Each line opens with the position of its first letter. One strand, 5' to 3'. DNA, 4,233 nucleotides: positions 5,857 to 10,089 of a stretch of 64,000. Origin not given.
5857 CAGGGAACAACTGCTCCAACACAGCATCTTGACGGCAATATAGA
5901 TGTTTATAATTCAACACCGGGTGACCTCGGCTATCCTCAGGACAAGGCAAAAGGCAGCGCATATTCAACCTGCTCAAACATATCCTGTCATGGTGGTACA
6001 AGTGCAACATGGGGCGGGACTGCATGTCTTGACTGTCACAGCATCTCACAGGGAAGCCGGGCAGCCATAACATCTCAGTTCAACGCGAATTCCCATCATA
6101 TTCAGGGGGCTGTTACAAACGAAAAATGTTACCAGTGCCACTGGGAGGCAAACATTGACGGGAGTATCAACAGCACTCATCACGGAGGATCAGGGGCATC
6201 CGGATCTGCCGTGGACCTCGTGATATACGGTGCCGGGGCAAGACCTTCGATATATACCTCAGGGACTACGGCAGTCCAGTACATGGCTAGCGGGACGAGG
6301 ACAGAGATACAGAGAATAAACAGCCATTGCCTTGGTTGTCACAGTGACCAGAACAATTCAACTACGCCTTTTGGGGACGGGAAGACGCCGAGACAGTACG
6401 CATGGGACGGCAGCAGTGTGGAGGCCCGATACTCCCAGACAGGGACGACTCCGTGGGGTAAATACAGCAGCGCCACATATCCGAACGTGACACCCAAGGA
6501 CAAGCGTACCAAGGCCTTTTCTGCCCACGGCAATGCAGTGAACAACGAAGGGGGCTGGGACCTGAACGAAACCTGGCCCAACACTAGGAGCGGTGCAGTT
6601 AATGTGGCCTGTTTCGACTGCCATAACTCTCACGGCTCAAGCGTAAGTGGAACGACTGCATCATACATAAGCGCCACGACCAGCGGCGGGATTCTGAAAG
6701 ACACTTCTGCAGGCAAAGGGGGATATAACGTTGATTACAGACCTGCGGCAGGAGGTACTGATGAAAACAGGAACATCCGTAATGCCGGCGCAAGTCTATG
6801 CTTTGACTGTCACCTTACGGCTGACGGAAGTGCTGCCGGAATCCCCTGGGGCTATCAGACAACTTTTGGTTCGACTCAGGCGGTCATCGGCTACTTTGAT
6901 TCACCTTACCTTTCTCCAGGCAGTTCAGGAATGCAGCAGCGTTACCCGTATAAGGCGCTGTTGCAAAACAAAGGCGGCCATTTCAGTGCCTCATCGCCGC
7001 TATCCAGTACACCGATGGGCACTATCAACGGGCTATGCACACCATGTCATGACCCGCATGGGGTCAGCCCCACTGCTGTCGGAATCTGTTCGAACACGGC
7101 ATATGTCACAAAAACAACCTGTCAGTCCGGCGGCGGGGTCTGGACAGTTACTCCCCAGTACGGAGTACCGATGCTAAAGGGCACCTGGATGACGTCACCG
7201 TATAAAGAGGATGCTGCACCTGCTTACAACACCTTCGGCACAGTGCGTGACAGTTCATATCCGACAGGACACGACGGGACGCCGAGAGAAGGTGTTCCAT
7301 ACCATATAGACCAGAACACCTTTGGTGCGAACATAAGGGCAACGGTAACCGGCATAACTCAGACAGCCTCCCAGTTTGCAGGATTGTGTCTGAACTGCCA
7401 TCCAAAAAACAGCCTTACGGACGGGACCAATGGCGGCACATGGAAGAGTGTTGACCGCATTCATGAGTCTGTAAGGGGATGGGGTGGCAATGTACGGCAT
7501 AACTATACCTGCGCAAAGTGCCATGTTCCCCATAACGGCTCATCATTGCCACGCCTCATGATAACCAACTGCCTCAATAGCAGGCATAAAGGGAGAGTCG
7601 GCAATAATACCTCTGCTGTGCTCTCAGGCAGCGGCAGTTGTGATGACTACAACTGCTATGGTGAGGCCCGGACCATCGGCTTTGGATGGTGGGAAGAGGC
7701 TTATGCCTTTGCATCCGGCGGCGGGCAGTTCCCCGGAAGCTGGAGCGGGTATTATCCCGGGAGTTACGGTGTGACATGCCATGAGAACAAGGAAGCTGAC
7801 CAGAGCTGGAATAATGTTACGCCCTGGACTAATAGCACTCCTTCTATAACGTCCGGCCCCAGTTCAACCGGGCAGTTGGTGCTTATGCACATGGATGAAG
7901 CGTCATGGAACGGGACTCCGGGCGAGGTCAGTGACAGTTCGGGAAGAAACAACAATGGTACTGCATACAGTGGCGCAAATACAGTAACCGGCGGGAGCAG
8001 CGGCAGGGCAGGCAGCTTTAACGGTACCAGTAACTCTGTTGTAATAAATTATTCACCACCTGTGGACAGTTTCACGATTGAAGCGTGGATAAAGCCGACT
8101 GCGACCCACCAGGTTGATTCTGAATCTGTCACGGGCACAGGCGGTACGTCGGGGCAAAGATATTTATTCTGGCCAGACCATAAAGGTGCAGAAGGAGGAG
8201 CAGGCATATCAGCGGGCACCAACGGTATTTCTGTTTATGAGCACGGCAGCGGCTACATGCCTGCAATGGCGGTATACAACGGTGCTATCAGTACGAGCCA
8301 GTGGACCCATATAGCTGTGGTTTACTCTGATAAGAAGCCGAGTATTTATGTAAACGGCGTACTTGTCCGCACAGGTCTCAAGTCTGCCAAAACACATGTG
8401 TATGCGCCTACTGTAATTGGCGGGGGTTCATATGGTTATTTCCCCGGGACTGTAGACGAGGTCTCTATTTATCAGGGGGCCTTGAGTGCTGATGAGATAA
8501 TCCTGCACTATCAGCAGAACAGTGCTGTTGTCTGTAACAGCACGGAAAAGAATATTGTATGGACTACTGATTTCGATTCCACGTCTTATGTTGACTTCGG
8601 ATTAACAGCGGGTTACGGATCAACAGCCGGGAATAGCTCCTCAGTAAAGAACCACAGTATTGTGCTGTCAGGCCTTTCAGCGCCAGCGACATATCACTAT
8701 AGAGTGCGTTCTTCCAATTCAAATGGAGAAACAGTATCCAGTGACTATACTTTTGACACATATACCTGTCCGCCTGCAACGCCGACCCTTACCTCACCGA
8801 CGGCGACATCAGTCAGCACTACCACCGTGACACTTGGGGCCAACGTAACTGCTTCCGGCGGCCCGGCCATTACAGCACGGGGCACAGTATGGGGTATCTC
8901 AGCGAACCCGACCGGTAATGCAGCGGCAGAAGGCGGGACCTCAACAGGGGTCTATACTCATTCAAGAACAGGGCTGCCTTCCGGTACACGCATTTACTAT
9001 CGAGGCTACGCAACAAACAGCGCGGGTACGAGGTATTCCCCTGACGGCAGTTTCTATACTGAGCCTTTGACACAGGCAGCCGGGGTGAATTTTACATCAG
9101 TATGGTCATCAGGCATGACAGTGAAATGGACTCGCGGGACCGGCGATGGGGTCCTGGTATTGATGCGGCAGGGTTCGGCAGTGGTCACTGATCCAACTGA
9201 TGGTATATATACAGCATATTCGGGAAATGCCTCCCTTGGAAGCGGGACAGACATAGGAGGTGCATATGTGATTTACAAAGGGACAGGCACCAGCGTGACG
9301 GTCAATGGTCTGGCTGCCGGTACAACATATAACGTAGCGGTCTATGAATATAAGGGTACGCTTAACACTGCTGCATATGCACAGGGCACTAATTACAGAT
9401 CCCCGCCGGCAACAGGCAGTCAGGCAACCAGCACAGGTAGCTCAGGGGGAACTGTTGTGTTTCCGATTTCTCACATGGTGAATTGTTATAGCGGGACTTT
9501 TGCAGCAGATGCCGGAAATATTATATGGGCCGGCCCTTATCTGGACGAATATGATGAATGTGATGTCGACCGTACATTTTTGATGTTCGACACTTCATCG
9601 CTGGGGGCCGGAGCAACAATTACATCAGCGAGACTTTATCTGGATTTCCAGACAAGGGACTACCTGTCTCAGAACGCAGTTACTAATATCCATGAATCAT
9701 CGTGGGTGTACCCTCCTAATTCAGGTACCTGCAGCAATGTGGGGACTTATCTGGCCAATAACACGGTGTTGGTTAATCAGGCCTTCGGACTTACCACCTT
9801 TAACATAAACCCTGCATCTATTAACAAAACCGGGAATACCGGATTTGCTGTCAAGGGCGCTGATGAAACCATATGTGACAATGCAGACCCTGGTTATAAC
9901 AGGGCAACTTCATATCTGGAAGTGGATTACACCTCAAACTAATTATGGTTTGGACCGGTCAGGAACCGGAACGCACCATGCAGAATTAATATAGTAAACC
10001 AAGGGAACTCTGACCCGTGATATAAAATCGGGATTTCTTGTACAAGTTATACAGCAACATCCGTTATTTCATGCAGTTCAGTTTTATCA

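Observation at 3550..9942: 2130-aa multihaem cytochrome fused to LamG, FN3-like and DNRLRE-like modules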

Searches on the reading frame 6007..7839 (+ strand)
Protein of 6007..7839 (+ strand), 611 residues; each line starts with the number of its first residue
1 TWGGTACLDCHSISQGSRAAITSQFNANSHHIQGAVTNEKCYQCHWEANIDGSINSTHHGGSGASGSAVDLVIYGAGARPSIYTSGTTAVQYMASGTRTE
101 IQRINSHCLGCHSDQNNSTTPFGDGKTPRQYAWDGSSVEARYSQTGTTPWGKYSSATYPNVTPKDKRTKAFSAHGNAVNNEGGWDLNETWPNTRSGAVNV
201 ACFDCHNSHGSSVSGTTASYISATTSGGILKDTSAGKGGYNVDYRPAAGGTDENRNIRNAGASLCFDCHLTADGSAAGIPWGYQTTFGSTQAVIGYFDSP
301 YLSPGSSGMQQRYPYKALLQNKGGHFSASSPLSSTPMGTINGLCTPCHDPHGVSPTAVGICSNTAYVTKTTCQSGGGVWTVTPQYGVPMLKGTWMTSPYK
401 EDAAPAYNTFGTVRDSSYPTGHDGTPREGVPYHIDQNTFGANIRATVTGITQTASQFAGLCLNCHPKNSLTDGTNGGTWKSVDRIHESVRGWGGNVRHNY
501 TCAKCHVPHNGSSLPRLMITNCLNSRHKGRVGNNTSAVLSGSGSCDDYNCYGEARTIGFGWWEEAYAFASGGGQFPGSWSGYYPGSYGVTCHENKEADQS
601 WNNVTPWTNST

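Call 13: search_protein_families(library=pfam, proteins=[window:6010-7780:+], max_evalue=10)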
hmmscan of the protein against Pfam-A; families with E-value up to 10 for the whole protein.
window:6010-7780:+ (590 aa): 8 families
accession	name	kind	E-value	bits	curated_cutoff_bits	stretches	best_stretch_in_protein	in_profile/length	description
PF09699.15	Paired_CXXCH_1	-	1.6e-12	47.3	20.6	5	197-214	4-22/41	Doubled CXXCH motif (Paired_CXXCH_1)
PF14537.11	Cytochrom_c3_2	-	6.3e-08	33.4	25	3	457-512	26-71/79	Cytochrome c3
PF14522.11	Cytochrome_C7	-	4.6e-06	26.8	24.8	3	3-48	13-52/67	Cytochrome c7 and related cytochrome c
PF22678.1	Cytochrom_c_NrfB-like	-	0.00044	21.1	27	1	6-49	1-45/89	Cytochrome c-type protein NrfB-like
PF05439.17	JTB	-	0.22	12.1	22.1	1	342-374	23-55/110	Jumping translocation breakpoint protein (JTB)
PF21342.2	SoxA-TsdA_cyt-c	-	0.37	11.2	27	1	191-219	7-35/88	SoxA/TsdA, cytochrome c domain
PF02335.20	Cytochrom_C552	-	1.8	7.8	24.1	2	192-212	125-139/438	Cytochrome c552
PF11845.13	Tll0287-like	-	7.8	7.4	24.1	0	102-119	98-116/144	Tll0287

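Call 14: search_protein_families(library=ncbifam, proteins=[window:6010-7780:+], max_evalue=10)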
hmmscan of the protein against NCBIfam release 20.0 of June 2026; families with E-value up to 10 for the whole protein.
window:6010-7780:+ (590 aa): 5 families
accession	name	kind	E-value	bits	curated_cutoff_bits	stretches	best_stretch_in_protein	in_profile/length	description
TIGR01905.1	paired_CXXCH_1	subfamily_domain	5.5e-11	42.2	25.2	4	340-351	6-17/41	doubled CXXCH domain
TIGR03508.1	decahem_SO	subfamily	0.0071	15.8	192.2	2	198-211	143-156/258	DmsE family decaheme c-type cytochrome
TIGR03153.1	cytochr_NrfH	equivalog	0.1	12.6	134.2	1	459-509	30-63/138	cytochrome c nitrite reductase small subunit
TIGR03146.1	cyt_nit_nrfB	equivalog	0.16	12.3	166.6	1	306-353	50-97/145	cytochrome c nitrite reductase pentaheme subunit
NF041028.1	decahem_GSU2203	exception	2.9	7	325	1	195-212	122-139/317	GSU2203 family decaheme c-type cytochrome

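Call 53: predict_structure(alignment_id=A2)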
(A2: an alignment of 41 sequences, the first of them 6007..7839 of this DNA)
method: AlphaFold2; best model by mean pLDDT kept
length: 611 residues; sequences in the alignment: 41
mean_pLDDT: 45.0   pTM: 0.35
mean pLDDT of the five models: 45.0, 44.6, 43.3, 42.1, 40.4
residues with pLDDT >= 90: 5; 70-90: 79; 50-70: 124; < 50: 403
segments of 3 or more residues with pLDDT < 50: 1-4, 144-201, 203-251, 253-262, 276-280, 286-288, 319-358, 382-422, 424-611
pLDDT, mean of each block of 10 residues (from residue 1): 51 61 57 67 82 76 64 85 88 67 74 78 67 63 40 38 33 28 27 34 40 29 28 35 33 46 54 53 53 59 62 58 31 33 25 41 62 76 32 31 36 36 44 33 36 37 36 32 26 27 28 30 28 28 32 28 32 34 36 36 33 30
secondary structure, 60 per line:
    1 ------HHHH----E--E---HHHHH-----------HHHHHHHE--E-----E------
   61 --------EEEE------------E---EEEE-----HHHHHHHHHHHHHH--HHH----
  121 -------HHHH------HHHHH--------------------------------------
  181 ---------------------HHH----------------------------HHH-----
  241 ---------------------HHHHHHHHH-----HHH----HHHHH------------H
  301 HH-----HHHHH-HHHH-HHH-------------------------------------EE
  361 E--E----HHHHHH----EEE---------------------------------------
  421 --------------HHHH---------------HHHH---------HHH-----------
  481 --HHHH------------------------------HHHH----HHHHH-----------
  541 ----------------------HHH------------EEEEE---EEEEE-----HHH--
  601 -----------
elements in order: H7-10 H22-26 H38-44 E69-72 E89-92 H98-111 H128-131 H138-142 H262-270 H283-287 H308-312 H314-317 E359-361 H369-374 E379-381 H435-438 H454-457 H483-486 H517-520 H525-529 E578-582 E586-590

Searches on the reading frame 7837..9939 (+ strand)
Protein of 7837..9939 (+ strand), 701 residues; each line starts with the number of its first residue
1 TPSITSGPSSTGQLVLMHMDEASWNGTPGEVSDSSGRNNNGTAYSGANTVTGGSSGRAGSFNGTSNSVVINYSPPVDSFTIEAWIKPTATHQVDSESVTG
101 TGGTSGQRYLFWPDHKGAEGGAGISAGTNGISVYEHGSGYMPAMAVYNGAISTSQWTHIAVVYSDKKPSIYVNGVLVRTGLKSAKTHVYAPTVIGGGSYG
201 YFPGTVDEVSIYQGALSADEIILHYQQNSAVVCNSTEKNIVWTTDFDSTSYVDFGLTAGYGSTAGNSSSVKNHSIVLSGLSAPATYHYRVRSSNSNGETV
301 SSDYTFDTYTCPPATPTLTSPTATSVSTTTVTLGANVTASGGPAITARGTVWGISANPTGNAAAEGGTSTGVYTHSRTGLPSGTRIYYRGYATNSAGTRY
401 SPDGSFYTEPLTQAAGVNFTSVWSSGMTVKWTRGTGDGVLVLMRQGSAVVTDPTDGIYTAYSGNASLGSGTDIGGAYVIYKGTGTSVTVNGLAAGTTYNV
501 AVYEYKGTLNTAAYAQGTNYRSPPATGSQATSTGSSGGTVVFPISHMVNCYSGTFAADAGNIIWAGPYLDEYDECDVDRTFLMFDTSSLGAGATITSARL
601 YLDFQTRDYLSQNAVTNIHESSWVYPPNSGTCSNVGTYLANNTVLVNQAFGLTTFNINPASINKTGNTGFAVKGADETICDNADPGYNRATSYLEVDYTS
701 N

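Call 60: predict_structure(alignment_id=A4)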
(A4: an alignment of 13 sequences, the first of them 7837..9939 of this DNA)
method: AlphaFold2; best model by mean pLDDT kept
length: 701 residues; sequences in the alignment: 13
mean_pLDDT: 50.4   pTM: 0.38
mean pLDDT of the five models: 50.4, 50.4, 49.6, 47.3, 46.9
residues with pLDDT >= 90: 40; 70-90: 157; 50-70: 125; < 50: 379
segments of 3 or more residues with pLDDT < 50: 1-10, 21-57, 229-235, 309-425, 432-437, 454-456, 506-701
pLDDT, mean of each block of 10 residues (from residue 1): 40 66 28 28 27 43 78 87 87 75 72 82 89 82 81 78 93 79 89 84 83 82 62 49 70 70 54 65 69 71 63 29 22 25 23 28 32 33 31 27 24 24 46 50 63 53 69 73 63 59 45 24 28 30 24 22 26 28 38 43 34 28 27 31 28 32 37 33 29 44 44
secondary structure, 60 per line:
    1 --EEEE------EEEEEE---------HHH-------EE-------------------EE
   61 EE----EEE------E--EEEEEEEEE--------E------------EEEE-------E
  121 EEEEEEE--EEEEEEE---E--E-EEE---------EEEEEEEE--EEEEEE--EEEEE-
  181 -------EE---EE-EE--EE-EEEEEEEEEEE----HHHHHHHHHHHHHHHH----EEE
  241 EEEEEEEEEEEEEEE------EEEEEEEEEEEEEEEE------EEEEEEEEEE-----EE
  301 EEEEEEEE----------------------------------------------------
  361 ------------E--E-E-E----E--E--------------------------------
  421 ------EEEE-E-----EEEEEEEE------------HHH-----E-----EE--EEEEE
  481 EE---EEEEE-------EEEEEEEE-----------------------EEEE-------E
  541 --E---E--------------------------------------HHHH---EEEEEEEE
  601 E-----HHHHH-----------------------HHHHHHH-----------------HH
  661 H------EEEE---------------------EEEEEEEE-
elements in order (helices of 4 or more, strands of 3 or more residues): E3-6 E13-18 E59-62 E67-69 E79-87 E109-112 E120-127 E130-136 E145-147 E157-164 E167-172 E175-179 E203-213 H218-233 E238-255 E262-277 E284-293 E299-308 E427-430 E438-445 E476-482 E486-490 E498-505 E529-532 H586-589 E593-601 H607-611 H635-641 E668-671 E693-700

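Call 64: fold_search(model_id=the predicted structure, library=pdb)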
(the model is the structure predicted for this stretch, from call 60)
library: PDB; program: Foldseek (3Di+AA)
matches with E <= 10: 1478; with E <= 0.001: 120
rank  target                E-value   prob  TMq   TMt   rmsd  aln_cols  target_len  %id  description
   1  6g5g_B                4.3e-08  1.00  0.19  0.16  14.1       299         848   13  Crystal structure of an engineered Botulinum Neurotoxin type B mutant E1191M/S1199Y in complex with human synaptotagmi (released 2019-01-16)
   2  6qns_A                5.9e-08  1.00  0.19  0.30  13.6       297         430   15  Crystal structure of the binding domain of Botulinum Neurotoxin type B mutant I1248W/V1249W in complex with human syna (released 2020-02-26)
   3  6uht_B                7.3e-08  1.00  0.19  0.31  13.4       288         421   14  Crystal structure of BoNT/B receptor-binding domain in complex with VHH JLI-G10 (released 2020-03-04)
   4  1af9                  7.7e-08  1.00  0.19  0.29  12.9       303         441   13  TETANUS NEUROTOXIN C FRAGMENT (released 1998-04-29)
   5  1epw                  7.7e-08  1.00  0.18  0.10  14.1       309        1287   14  CRYSTAL STRUCTURE OF CLOSTRIDIUM NEUROTOXIN TYPE B (released 2000-11-01)
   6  2np0_A                9.0e-08  1.00  0.19  0.11  13.5       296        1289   14  Crystal structure of the Botulinum neurotoxin type B complexed with synaptotagamin-II ectodomain (released 2006-12-26)
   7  8byp_X                9.0e-08  1.00  0.17  0.10  13.1       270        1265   17  Botulinum neurotoxin serotype X in complex with NTNH/X (released 2023-02-08)
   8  6g5k_B                9.5e-08  1.00  0.20  0.31  13.4       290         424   14  Crystal structure of the binding domain of Botulinum Neurotoxin type B in complex with human synaptotagmin 1 (released 2019-01-16)
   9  1f31_A                9.5e-08  1.00  0.19  0.11  13.8       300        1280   14  CRYSTAL STRUCTURE OF CLOSTRIDIUM BOTULINUM NEUROTOXIN B COMPLEXED WITH A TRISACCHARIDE (released 2000-11-01)
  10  2nm1_A                1.0e-07  1.00  0.19  0.29  13.5       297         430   14  Structure of BoNT/B in complex with its protein receptor (released 2006-12-19)
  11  5hon_A                1.3e-07  1.00  0.17  0.52   5.3       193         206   20  Structure of Domain 4 of AbnA, a GH43 extracellular arabinanase from Geobacillus stearothermophilus, in complex with a (released 2017-02-01)
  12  5tpb_A                1.3e-07  1.00  0.19  0.30  11.3       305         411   12  Binding domain of BoNT/A complexed with ganglioside variant (released 2017-01-18)
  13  9gkq                  1.5e-07  1.00  0.19  0.11  12.8       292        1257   13  Cryo-EM structure of Botulinum neurotoxin serotype A (released 2025-09-10)
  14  5ho2                  1.7e-07  1.00  0.18  0.15   4.9       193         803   21  Crystal structure of AbnA (open conformation), a GH43 extracellular arabinanase from Geobacillus stearothermophilus (released 2017-02-01)
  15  4kbb_B                1.7e-07  1.00  0.19  0.30  13.8       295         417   14  Structure of Botulinum neurotoxin B binding domain in complex with both synaptotagmin II and GD1a (released 2013-07-03)
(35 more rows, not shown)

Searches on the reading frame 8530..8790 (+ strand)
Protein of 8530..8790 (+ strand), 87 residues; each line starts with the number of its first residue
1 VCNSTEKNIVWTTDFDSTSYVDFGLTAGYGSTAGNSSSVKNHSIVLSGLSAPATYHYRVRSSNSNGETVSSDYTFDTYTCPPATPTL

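Call 13: search_protein_families(library=pfam, proteins=[window:8530-8790:+], max_evalue=10)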
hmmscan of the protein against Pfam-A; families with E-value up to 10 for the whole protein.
window:8530-8790:+ (87 aa): 7 families
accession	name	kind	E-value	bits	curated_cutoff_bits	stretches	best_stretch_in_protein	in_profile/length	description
PF16656.11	Pur_ac_phosph_N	-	9.8e-08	32.9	30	1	4-77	12-93/93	Purple acid Phosphatase, N-terminal domain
PF25059.1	FN3_DSCAM-DSCAML_C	-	0.0039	17.9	39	1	37-80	40-82/89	DSCAM/DSCAML C-terminal Fn3-like domain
PF00041.27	fn3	-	0.013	16.1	25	1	11-73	20-80/84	Fibronectin type III domain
PF16655.11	PhoD_N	-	0.094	13.7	30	1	42-64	59-81/90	PhoD-like phosphatase, N-terminal domain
PF00818.23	Ice_nucleation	-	0.11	12.6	27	1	17-37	6-28/29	Ice nucleation protein repeat (2 copies)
PF05345.18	He_PIG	-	0.19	12.6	24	1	45-75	60-93/96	Putative Ig domain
PF01218.23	Coprogen_oxidas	-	0.24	10.4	31.8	1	18-66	234-281/295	Coproporphyrinogen III oxidase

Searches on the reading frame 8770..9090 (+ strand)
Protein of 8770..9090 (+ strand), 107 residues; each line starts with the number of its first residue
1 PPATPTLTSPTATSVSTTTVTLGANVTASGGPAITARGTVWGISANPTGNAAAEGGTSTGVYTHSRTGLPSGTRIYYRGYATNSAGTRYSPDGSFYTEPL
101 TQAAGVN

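Call 13: search_protein_families(library=pfam, proteins=[window:8770-9090:+], max_evalue=10)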
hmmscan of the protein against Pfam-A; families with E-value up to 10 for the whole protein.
window:8770-9090:+ (107 aa): 0 families

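Call 14: search_protein_families(library=ncbifam, proteins=[window:8770-9090:+], max_evalue=10)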
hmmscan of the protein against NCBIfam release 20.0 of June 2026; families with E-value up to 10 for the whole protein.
window:8770-9090:+ (107 aa): 0 families

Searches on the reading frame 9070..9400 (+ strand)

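Call 13: search_protein_families(library=pfam, proteins=[window:9070-9400:+], max_evalue=10)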
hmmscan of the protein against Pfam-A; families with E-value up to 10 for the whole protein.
window:9070-9400:+ (110 aa): 2 families
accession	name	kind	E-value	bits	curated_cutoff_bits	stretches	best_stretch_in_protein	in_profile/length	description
PF16656.11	Pur_ac_phosph_N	-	2.9e-05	25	30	1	6-95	6-82/93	Purple acid Phosphatase, N-terminal domain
PF00041.27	fn3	-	5.2e-05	23.8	25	1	5-97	5-72/84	Fibronectin type III domain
